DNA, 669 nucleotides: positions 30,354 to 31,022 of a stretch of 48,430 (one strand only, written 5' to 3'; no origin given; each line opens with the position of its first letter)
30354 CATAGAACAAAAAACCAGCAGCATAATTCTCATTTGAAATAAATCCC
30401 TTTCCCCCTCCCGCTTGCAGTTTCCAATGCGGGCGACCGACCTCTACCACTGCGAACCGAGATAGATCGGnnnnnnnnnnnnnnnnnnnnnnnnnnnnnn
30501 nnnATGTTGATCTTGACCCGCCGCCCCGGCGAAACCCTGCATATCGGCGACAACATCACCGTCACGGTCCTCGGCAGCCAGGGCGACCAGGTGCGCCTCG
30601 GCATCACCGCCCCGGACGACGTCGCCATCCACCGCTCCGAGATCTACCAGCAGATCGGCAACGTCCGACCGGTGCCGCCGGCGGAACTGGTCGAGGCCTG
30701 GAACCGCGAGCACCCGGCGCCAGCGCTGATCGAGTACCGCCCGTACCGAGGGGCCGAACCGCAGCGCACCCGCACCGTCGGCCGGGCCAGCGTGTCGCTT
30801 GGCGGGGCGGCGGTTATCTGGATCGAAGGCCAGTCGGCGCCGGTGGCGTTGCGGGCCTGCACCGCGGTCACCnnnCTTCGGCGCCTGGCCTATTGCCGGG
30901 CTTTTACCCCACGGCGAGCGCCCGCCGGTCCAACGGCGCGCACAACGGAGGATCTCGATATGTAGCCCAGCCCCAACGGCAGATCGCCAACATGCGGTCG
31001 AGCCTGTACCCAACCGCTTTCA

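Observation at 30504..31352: Phage-encoded CsrA/RsmA homolog with a long C-terminal tail, followed by a GGA-rich terminated noncoding stretch that could be its sponge RNA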

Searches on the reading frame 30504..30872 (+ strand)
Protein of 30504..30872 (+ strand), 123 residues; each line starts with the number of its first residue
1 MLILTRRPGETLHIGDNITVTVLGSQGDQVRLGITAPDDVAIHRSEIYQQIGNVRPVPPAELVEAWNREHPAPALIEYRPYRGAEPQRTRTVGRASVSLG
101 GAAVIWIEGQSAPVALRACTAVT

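Call 6: search_protein_families(library=pfam, proteins=[window:30504-30872:+], max_evalue=0.01)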
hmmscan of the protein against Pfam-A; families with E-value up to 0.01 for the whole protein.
window:30504-30872:+ (123 aa): 1 family
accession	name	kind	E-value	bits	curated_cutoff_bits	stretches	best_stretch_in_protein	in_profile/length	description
PF02599.21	CsrA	-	1e-24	86.6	27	1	1-51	1-51/53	Global regulator protein family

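Call 40: find_homologous_proteins(query=window:30504-30872:+, max_evalue=0.001)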
Query window:30504-30872:+ (123 aa): 142 proteins with E <= 0.001 among 191 candidates; the best 120 are listed.
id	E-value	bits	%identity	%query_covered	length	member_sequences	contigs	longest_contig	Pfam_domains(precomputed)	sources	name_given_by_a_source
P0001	7.2e-73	260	96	100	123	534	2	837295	PF02599.22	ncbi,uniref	ncbi:carbon storage regulator CsrA [Pseudomonas aeruginosa]|uniref:carbon storage regulator CsrA n=1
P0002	1.7e-71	256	97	99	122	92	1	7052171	PF02599.22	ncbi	ncbi:carbon storage regulator CsrA [Pseudomonas aeruginosa]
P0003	9.9e-65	234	89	99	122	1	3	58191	PF02599.22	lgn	-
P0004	3.2e-64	232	98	89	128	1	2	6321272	PF02599.22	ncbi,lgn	-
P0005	1.9e-60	220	89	100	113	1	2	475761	PF02599.22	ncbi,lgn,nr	ncbi:carbon storage regulator [Pseudomonas aeruginosa]|nr:carbon storage regulator [Pseudomonas aeru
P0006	4.0e-59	216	81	100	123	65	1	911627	PF02599.22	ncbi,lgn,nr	ncbi:TPA: carbon storage regulator CsrA [Pseudomonas aeruginosa]|nr:carbon storage regulator CsrA [P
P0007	1.0e-58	215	81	100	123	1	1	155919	PF02599.22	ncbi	-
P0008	1.3e-57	211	78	100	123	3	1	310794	PF02599.22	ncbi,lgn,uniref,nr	ncbi:carbon storage regulator CsrA [Pseudomonas aeruginosa]|uniref:carbon storage regulator CsrA n=1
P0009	3.9e-57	210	80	100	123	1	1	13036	PF02599.22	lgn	-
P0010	9.4e-56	205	77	100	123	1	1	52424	PF02599.22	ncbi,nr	ncbi:carbon storage regulator CsrA [Pseudomonas aeruginosa]|nr:carbon storage regulator CsrA [Pseudo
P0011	6.4e-55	202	76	100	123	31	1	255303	PF02599.22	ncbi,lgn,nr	ncbi:TPA: carbon storage regulator CsrA [Pseudomonas aeruginosa]|nr:carbon storage regulator CsrA [P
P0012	1.3e-54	201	89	84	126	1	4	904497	PF02599.22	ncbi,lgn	ncbi:TPA: carbon storage regulator CsrA [Pseudomonas aeruginosa]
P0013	3.6e-53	197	96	76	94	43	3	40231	PF02599.22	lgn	-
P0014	9.5e-53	195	99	74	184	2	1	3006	PF02599.22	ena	-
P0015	9.7e-50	186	72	100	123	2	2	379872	PF02599.22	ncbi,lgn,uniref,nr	ncbi:carbon storage regulator [Pseudomonas aeruginosa]|uniref:carbon storage regulator CsrA n=1 Tax=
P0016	3.4e-49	184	69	100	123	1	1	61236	PF02599.22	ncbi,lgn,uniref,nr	ncbi:carbon storage regulator CsrA [Pseudomonas aeruginosa]|uniref:carbon storage regulator CsrA n=1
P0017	3.8e-49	184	69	100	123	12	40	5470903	PF02599.22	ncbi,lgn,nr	ncbi:carbon storage regulator [Pseudomonas aeruginosa MSH-10]|nr:carbon storage regulator [Pseudomon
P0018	5.8e-49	183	100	69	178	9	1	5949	PF02599.22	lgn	-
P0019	8.4e-48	179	92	72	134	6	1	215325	PF02599.22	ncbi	-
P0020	2.3e-38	149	99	58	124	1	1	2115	PF02599.22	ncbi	-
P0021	2.2e-37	146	58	97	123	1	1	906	PF02599.22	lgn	-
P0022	4.6e-36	142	57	100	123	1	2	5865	PF02599.22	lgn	-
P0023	7.8e-30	121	100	48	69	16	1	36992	PF02599.22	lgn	-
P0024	1.2e-26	111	98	46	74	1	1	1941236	PF02599.22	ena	-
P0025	1.2e-21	95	72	56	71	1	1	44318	-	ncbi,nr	ncbi:hypothetical protein MW371_005849 [Pseudomonas aeruginosa]|nr:hypothetical protein [Pseudomonas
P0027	5.0e-17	80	57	61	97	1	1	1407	PF02599.22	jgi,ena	-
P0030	9.6e-16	76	80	41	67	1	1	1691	PF02599.22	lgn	-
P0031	9.1e-15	73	73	41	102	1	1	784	PF02599.22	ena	-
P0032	2.5e-14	71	71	41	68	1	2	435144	PF02599.22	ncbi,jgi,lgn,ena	jgi:carbon storage regulator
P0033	1.2e-13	69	73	41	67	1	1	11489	PF02599.22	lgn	-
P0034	1.3e-13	69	67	41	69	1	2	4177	PF02599.22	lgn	-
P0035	1.8e-13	69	73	41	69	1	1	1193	PF02599.22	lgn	-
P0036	2.4e-13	68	69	41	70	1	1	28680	PF02599.22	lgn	-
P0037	2.6e-13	68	67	41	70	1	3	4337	PF02599.22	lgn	-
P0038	4.3e-13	67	73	42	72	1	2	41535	PF02599.22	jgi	jgi:carbon storage regulator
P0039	4.9e-13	67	67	41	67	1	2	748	PF02599.22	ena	-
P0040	5.9e-13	67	64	50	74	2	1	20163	PF02599.22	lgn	-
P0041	1.1e-12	66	68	45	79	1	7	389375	PF02599.22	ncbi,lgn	-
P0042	2.7e-12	65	46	72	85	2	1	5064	PF02599.22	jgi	jgi:carbon storage regulator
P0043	4.2e-12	64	65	41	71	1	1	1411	PF02599.22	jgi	-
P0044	1.0e-11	63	69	41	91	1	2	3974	PF02599.22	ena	-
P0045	1.0e-11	63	69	41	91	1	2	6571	PF02599.22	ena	-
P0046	1.1e-11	63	69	41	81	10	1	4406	PF02599.22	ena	-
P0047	1.1e-11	63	69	41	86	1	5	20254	PF02599.22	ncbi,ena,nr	ncbi:MAG: carbon storage regulator CsrA [Proteobacteria bacterium]|nr:carbon storage regulator CsrA 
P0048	1.2e-11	63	69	41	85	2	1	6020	PF02599.22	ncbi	-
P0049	1.2e-11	63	69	41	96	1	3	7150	PF02599.22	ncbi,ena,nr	ncbi:MAG: carbon storage regulator CsrA [Proteobacteria bacterium]|nr:carbon storage regulator CsrA 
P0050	1.8e-11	62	66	43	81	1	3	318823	PF02599.22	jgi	jgi:carbon storage regulator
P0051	1.9e-11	62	67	41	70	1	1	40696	PF02599.22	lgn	-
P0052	2.8e-11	62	69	41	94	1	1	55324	PF02599.22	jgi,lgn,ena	-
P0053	3.0e-11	61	64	43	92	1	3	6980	PF02599.22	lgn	-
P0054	3.4e-11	61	64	43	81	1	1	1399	PF02599.22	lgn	-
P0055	3.4e-11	61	64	43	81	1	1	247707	PF02599.22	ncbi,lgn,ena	-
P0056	3.4e-11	61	67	41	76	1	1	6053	PF02599.22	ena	-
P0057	4.2e-11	61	97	29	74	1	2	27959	PF02599.22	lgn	-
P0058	4.3e-11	61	65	41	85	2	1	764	PF02599.22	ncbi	-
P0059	5.2e-11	61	53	50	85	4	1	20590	PF02599.22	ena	-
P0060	5.5e-11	61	53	50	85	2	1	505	PF02599.22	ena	-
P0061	6.9e-11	60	51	59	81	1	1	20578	PF02599.22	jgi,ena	-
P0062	7.9e-11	60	65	41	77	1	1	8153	PF02599.22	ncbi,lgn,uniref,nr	ncbi:carbon storage regulator CsrA [Pelosinus propionicus]|uniref:Translational regulator CsrA n=1 T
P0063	8.0e-11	60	61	41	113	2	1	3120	PF02599.22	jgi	jgi:carbon storage regulator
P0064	9.2e-11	60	49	59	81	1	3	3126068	PF02599.22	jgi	jgi:carbon storage regulator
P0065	9.4e-11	60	65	41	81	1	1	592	PF02599.22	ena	-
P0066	9.8e-11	60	67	41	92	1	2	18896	PF02599.22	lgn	-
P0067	1.1e-10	60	37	98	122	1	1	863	PF02599.22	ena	-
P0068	1.1e-10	60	67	41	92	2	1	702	PF02599.22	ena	-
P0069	1.2e-10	59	65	41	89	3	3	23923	PF02599.22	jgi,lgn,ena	jgi:carbon storage regulator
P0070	1.2e-10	59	65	41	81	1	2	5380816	PF02599.22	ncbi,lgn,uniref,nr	ncbi:carbon storage regulator CsrA [Pelosinus fermentans]|uniref:Translational regulator CsrA n=1 Ta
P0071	1.3e-10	59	67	41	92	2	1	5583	PF02599.22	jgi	jgi:carbon storage regulator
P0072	1.3e-10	59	62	43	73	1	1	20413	PF02599.22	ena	-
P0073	1.3e-10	59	65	41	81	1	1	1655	PF02599.22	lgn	-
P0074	1.3e-10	59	51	56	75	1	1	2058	PF02599.22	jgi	jgi:carbon storage regulator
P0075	1.4e-10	59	67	41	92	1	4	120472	PF02599.22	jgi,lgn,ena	jgi:carbon storage regulator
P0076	1.4e-10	59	65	41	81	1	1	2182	PF02599.22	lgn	-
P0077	1.6e-10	59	63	40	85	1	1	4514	PF02599.22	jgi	jgi:carbon storage regulator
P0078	1.9e-10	59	63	41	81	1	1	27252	PF02599.22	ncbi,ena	-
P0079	1.9e-10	59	60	43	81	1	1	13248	PF02599.22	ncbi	-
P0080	1.9e-10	59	63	41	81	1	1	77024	PF02599.22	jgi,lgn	jgi:carbon storage regulator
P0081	1.9e-10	59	65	41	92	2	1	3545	PF02599.22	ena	-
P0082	2.0e-10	59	65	39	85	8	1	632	PF02599.22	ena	-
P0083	2.3e-10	59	61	41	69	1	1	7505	PF02599.22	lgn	-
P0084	2.3e-10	59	63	40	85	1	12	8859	PF02599.22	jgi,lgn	jgi:carbon storage regulator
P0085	2.4e-10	58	63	40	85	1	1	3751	PF02599.22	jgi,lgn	jgi:carbon storage regulator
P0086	2.7e-10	58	63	40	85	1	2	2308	PF02599.22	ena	-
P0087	2.8e-10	58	62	43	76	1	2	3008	PF02599.22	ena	-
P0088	2.9e-10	58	63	40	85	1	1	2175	PF02599.22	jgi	jgi:carbon storage regulator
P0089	3.0e-10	58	58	43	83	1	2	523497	PF02599.22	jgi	jgi:carbon storage regulator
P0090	3.1e-10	58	42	67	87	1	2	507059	PF02599.22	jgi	jgi:carbon storage regulator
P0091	3.7e-10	58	63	41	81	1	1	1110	PF02599.22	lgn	-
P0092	3.8e-10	58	41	74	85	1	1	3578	PF02599.22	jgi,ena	-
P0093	3.8e-10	58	65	41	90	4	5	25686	PF02599.22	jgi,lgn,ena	-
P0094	4.7e-10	58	65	39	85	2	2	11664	PF02599.22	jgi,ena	-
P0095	6.2e-10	57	63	41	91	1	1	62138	PF02599.22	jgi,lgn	jgi:carbon storage regulator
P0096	6.5e-10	57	60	43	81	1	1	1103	PF02599.22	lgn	-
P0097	7.7e-10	57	61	40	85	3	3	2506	PF02599.22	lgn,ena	-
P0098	8.0e-10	57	41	72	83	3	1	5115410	PF02599.22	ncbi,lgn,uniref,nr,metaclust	ncbi:carbon storage regulator CsrA [Pelosinus sp. UFO1]|uniref:carbon storage regulator CsrA n=1 Tax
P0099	8.6e-10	57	67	41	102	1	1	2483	PF02599.22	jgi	jgi:carbon storage regulator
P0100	1.3e-9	56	63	41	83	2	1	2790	PF02599.22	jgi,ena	-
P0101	1.4e-9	56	61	41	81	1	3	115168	PF02599.22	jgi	jgi:carbon storage regulator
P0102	1.7e-9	56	61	40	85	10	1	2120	PF02599.22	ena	-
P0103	1.8e-9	56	61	40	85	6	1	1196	PF02599.22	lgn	-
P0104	1.9e-9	56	58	43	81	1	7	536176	PF02599.22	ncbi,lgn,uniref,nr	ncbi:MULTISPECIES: carbon storage regulator CsrA [Pelosinus]|uniref:Translational regulator CsrA n=1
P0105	2.4e-9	55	61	41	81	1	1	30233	PF02599.22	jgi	jgi:carbon storage regulator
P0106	3.2e-9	55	61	41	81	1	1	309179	PF02599.22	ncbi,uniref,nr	ncbi:carbon storage regulator CsrA [Pelosinus baikalensis]|uniref:Translational regulator CsrA n=1 T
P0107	3.3e-9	55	62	41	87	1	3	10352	PF02599.22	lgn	-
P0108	3.5e-9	55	63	40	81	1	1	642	PF02599.22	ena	-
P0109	4.5e-9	54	65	41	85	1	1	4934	PF02599.22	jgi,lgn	jgi:carbon storage regulator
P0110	6.1e-9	54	57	45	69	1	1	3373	PF02599.22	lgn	-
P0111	6.4e-9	54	64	41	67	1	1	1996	PF02599.22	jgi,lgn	jgi:carbon storage regulator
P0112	7.2e-9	54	59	41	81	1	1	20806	PF02599.22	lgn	-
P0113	8.3e-9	54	63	39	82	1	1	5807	PF02599.22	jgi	-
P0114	1.9e-8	52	61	40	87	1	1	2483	PF02599.22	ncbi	-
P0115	3.6e-8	51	55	40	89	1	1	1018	PF02599.22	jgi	jgi:carbon storage regulator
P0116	4.0e-8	51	45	59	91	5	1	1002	PF02599.22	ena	-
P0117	5.9e-8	51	55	41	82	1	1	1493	PF02599.22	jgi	jgi:carbon storage regulator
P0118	6.3e-8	51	59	41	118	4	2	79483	PF02599.22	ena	-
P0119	7.5e-8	50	61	41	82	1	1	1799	PF02599.22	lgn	-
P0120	7.8e-8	50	55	40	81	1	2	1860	PF02599.22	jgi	jgi:carbon storage regulator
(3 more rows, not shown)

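Call 42: search_protein_families(library=pfam, proteins=[P0025, P0021, P0067], max_evalue=10)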
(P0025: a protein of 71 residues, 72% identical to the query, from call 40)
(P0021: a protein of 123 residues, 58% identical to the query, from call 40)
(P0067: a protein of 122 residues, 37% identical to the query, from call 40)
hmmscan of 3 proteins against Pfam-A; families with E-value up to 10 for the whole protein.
P0025 (71 aa): 0 families

P0021 (123 aa): 2 families
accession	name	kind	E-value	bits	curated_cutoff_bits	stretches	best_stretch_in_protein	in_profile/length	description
PF02599.21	CsrA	-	3.6e-22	78.5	27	1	1-50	1-50/53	Global regulator protein family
PF13509.12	S1_2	-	0.015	15.9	21.8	1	5-30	31-56/61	S1 domain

P0067 (122 aa): 1 family
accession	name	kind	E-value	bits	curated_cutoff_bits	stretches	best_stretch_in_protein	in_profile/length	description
PF02599.21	CsrA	-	8e-22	77.4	27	1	1-53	1-53/53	Global regulator protein family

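Call 43: search_protein_families(library=phrogs, proteins=[window:30504-30872:+, P0025], max_evalue=0.001)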
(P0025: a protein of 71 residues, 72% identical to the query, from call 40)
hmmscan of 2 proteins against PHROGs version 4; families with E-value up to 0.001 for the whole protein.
window:30504-30872:+ (123 aa): 5 families
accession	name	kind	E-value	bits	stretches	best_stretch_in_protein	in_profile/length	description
phrog_5527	-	transcription regulation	4.4e-70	234.5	1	1-122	1-122/123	transcriptional regulator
phrog_9500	-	transcription regulation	8.1e-27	94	1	1-53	1-53/65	CsrA-like regulator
phrog_31572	-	unknown function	5.4e-16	59.5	1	1-60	1-60/105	-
phrog_9165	-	unknown function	2e-13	51.3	1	57-120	5-68/70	-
phrog_8397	-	transcription regulation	4.9e-05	24.2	1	7-45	8-45/64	CsrA-like regulator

P0025 (71 aa): 2 families
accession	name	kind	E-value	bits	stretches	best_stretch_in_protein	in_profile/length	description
phrog_9165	-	unknown function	1.1e-30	106.6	1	1-68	1-68/70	-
phrog_5527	-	transcription regulation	2.8e-22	80.1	1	3-70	55-122/123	transcriptional regulator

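Call 44: search_solved_structures(query=window:30504-30872:+, max_evalue=1)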
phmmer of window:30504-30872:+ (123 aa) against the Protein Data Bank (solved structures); distinct sequences matched with E-value up to 1: 10.
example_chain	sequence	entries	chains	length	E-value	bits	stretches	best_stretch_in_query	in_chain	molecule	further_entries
7yr6_E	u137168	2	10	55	2e-18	70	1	1-52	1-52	Translational regulator CsrA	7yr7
1vpz_A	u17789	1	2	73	2.3e-18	69.8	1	1-55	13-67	Carbon storage regulator homolog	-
2bti_A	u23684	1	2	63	3.8e-18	69.1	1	1-56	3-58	CARBON STORAGE REGULATOR HOMOLOG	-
2jpp_A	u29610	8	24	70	5.3e-18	68.6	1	1-53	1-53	Translational repressor | Carbon storage regulator homolog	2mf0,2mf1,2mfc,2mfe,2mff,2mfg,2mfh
1y00_A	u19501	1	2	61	7.1e-18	68.2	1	1-52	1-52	Carbon storage regulator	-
5z38_F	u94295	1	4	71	1.2e-17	67.5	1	1-52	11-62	wild type CsrA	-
5z38_E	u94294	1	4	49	5.7e-14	55.6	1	1-44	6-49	Truncated-CsrA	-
5dmb_D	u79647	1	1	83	2e-12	50.6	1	2-51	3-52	Carbon storage regulator homolog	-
1t3o_A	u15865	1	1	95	1e-09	41.8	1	1-52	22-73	Carbon storage regulator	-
8oix_B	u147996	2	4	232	0.6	13.5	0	30-74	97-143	Family T1, proteasome alpha subunit, threonine peptidase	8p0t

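Call 51: predict_structure(alignment_id=A1)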
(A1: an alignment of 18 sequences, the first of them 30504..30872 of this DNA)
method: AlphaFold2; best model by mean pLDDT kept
length: 123 residues; sequences in the alignment: 18
mean_pLDDT: 74.6   pTM: 0.45
mean pLDDT of the five models: 74.6, 70.4, 70.0, 69.7, 64.1
residues with pLDDT >= 90: 0; 70-90: 92; 50-70: 20; < 50: 11
segments of 3 or more residues with pLDDT < 50: 46-55
pLDDT, mean of each block of 10 residues (from residue 1): 71 86 80 83 53 55 84 82 80 82 75 67 63
secondary structure, 60 per line:
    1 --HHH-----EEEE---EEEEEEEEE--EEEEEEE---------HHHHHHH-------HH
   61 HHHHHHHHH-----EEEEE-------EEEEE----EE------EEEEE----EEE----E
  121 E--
elements in order: E11-14 E18-26 E29-35 H45-51 H59-69 E75-79 E87-91 E104-108 E113-115

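Call 87: find_related_loci(query=window:30504-30872:+, collection=viral_contigs, flank=1500)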
Query window:30504-30872:+ (123 aa) in viral_contigs; peptide patterns used: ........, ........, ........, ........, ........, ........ (x = any residue, [..] = any of these).
163 stretches matched a pattern; 143 encode a relative of the query (tblastn E <= 1e-3); the best 80 are kept; 80 distinct loci.
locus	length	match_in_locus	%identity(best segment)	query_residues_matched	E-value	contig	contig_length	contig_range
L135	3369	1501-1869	98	1-123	8e-79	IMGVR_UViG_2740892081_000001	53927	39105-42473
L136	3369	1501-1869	98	1-123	8e-79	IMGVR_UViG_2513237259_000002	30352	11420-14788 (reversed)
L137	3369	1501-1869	98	1-123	8e-79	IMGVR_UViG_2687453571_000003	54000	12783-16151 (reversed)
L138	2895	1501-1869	98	1-123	5e-79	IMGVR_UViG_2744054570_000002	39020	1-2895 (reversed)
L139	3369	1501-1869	98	1-123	9e-79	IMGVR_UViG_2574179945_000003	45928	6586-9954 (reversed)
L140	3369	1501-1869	100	1-123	1e-78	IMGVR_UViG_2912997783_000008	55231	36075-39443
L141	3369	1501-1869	98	1-123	8e-79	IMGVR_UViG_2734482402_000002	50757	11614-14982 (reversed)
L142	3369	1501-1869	98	1-123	8e-79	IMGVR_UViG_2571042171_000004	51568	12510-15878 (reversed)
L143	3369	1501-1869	98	1-123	1e-78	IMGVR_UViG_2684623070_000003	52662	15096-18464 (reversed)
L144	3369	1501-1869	98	1-123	8e-79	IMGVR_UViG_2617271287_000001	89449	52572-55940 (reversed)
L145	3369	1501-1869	98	1-123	8e-79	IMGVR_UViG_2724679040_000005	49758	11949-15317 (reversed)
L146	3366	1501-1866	99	1-122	1e-78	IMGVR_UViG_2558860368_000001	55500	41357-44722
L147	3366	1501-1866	99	1-122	2e-78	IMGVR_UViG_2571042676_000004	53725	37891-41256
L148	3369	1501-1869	98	1-123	2e-78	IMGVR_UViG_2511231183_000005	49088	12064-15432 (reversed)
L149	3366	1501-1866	99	1-122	2e-78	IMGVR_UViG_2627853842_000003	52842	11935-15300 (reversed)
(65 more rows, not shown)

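Call 96: fold_search(model_id=the predicted structure, library=viral)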
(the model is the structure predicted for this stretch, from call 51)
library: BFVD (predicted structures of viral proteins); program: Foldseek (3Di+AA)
matches with E <= 10: 536; with E <= 0.001: 0
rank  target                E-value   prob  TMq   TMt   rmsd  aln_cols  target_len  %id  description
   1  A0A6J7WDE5            1.0e-02  1.00  0.34  0.54   6.6        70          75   28  CsrA Carbon storage regulator [uncultured Caudovirales phage]
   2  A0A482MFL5            1.5e-02  1.00  0.33  0.63   6.3        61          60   31  CsrA-like regulator protein [Serratia phage Parlo]
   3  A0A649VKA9            1.6e-02  1.00  0.43  0.31  12.7       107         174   12  (no name in the UniProt tables at hand)
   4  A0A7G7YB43            2.9e-02  1.00  0.34  0.63   1.8        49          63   16  (no name in the UniProt tables at hand)
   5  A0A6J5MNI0            2.9e-02  1.00  0.32  0.56   6.1        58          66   33  CsrA RNA-binding global regulator CsrA [uncultured Caudovirales phage]
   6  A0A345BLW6            4.7e-02  1.00  0.32  0.59   2.0        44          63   43  Putative Csr like transcritptional regulator [Erwinia phage Pavtok]
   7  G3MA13                5.9e-02  0.51  0.26  0.23  11.9       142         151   13  Gp272 [Bacillus phage G]
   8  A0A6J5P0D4            6.2e-02  1.00  0.32  0.54   5.1        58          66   28  Carbon storage regulator [uncultured Caudovirales phage]
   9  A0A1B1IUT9            6.6e-02  1.00  0.33  0.62   6.0        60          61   28  (no name in the UniProt tables at hand)
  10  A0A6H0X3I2            7.0e-02  1.00  0.31  0.54   2.0        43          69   40  CsrA-like transcriptional regulator protein [Klebsiella phage LASTA]
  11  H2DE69                8.7e-02  1.00  0.45  0.28   2.1        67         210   15  Uncharacterized protein [Erwinia phage PEp14]
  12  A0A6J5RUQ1            9.7e-02  1.00  0.31  0.33  10.9        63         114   36  Carbon storage regulator [uncultured Caudovirales phage]
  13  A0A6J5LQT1            1.0e-01  0.35  0.24  0.14  16.7       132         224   17  Uncharacterized protein [uncultured Caudovirales phage]
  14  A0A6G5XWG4            1.4e-01  1.00  0.29  0.54   3.1        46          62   33  (no name in the UniProt tables at hand)
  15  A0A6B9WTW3            1.4e-01  0.99  0.31  0.63   3.1        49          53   10  Uncharacterized protein [Escherichia phage mistaenkt]
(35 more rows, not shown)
